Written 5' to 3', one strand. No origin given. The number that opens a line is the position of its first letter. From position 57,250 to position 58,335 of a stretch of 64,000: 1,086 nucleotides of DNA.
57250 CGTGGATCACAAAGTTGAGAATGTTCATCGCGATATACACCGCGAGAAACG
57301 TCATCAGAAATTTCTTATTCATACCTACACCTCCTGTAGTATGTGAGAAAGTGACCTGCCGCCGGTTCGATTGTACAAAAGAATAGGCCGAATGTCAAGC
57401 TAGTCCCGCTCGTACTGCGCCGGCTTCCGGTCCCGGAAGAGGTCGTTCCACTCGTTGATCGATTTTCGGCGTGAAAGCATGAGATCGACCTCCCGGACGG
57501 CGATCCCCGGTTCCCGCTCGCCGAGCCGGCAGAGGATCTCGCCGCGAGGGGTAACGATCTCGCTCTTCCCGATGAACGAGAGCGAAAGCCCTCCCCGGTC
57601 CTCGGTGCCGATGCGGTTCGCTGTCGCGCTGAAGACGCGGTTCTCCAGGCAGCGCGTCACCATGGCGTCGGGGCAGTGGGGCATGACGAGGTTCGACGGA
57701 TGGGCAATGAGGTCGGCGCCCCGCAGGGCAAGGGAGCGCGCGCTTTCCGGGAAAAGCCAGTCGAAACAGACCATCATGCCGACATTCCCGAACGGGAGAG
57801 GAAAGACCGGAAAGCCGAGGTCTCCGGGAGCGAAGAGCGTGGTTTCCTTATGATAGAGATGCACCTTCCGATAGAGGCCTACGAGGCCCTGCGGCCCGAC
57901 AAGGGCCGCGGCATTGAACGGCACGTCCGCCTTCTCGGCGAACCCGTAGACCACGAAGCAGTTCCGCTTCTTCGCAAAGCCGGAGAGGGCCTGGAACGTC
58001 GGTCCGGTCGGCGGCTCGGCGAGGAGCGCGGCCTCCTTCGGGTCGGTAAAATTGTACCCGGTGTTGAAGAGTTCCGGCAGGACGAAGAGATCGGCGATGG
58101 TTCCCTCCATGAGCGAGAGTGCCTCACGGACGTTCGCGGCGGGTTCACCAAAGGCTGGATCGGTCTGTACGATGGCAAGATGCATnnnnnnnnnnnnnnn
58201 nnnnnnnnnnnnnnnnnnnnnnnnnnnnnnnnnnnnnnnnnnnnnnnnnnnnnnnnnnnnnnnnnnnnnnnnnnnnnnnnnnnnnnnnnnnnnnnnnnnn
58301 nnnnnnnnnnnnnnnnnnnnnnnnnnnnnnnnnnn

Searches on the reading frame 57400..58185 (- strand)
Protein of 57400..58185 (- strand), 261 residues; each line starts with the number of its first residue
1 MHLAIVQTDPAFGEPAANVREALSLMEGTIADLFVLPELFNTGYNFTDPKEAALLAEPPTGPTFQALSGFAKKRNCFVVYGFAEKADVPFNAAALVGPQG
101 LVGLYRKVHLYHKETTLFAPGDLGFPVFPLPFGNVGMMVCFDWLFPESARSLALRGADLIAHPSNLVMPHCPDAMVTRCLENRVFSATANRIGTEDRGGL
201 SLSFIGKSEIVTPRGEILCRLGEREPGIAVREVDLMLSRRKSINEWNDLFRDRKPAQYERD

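Call 10: search_protein_families(library=pfam, proteins=[window:57400-58185:-])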
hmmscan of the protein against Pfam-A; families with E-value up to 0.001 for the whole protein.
window:57400-58185:- (261 aa): 1 family
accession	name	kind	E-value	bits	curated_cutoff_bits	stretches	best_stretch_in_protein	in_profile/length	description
PF00795.27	CN_hydrolase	-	4e-45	154.6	23.2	1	3-236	2-249/256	Carbon-nitrogen hydrolase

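Call 12: find_related_loci(query=window:57400-58185:-, collection=genome_contigs, flank=4000)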
Query window:57400-58185:- (261 aa) in genome_contigs; peptide patterns used: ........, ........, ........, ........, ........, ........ (x = any residue, [..] = any of these).
599 stretches matched a pattern (row limit reached: there are more); 491 encode a relative of the query (tblastn E <= 1e-3); the best 80 are kept; 80 distinct loci.
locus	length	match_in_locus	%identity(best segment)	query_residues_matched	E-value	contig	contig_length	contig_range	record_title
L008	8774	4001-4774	70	1-258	1e-126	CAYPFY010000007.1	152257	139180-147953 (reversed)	MAG TPA_asm: uncultured Chlorobiaceae bacterium isolate binchicken_co185_251 genome assembly, contig: NODE_118_length_15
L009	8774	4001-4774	67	1-258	8e-125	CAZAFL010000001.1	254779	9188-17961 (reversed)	MAG TPA_asm: uncultured Chlorobiaceae bacterium isolate binchicken_co185_181 genome assembly, contig: NODE_45_length_254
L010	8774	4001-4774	67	1-258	2e-121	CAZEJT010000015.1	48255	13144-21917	MAG TPA_asm: uncultured Chlorobiaceae bacterium isolate SRP273308_co1_412 genome assembly, contig: NODE_723_length_48255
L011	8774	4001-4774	70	1-258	5e-121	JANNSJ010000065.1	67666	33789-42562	MAG: Bacteroidota bacterium isolate SOY_31_metabat_225 SOY_31_k141_2985365, whole genome shotgun sequence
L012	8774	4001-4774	66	1-258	9e-121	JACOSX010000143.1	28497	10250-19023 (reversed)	MAG: Ignavibacteria bacterium isolate NC_groundwater_29_Pr7_B-0.1um_49_11 FFV18_Bp1_scaffold_669967, whole genome shotgu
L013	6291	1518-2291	65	1-258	9e-120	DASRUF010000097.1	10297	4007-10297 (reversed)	MAG TPA_asm: Bacteroidota bacterium isolate SMAG_U7915 k141_1401146, whole genome shotgun sequence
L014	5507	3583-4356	69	1-258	9e-120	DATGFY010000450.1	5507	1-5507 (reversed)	MAG TPA_asm: Bacteroidota bacterium isolate SMAG_U9740 k141_1083977, whole genome shotgun sequence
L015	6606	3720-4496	64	1-259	1e-117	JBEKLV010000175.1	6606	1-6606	MAG: Bacteroidota bacterium isolate SPRUCE 379 SPRUCE_379_175, whole genome shotgun sequence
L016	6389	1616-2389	66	1-258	1e-117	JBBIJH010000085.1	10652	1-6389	MAG: Ignavibacteriales bacterium isolate QH2F170213_bin_158 NODE_6347_length_10652_cov_4.837596, whole genome shotgun se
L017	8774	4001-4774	67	1-258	8e-118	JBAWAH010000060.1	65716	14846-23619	MAG: Bacteroidota bacterium isolate MFD09378_ilm_asm_bin8 k127_154391, whole genome shotgun sequence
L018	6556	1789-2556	66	3-259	3e-117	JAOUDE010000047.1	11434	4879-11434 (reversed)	MAG: Ignavibacteria bacterium isolate 4_1_Jan_SF_Bin14 4_1_Jan_SF_Bin14_scaffold_2281_c1, whole genome shotgun sequence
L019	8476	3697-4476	64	1-260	1e-116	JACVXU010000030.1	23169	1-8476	MAG: Bacteroidetes bacterium isolate B4_bin.17 scaffold_317, whole genome shotgun sequence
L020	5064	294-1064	65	1-258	3e-116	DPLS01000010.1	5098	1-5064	MAG TPA_asm: Bacteroidetes bacterium isolate UBA11986 contig_191774, whole genome shotgun sequence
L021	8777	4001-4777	64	1-259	7e-116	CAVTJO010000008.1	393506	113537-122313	MAG: uncultured Bacteroidetes bacterium isolate MFD05942.bin.1.467 genome assembly, contig: contig_23538, whole genome s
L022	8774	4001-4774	63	1-258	7e-115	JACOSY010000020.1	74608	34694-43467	MAG: Ignavibacteria bacterium isolate NC_groundwater_30_Pr7_B-0.1um_51_131 FFV18_Bp1_scaffold_294635, whole genome shotg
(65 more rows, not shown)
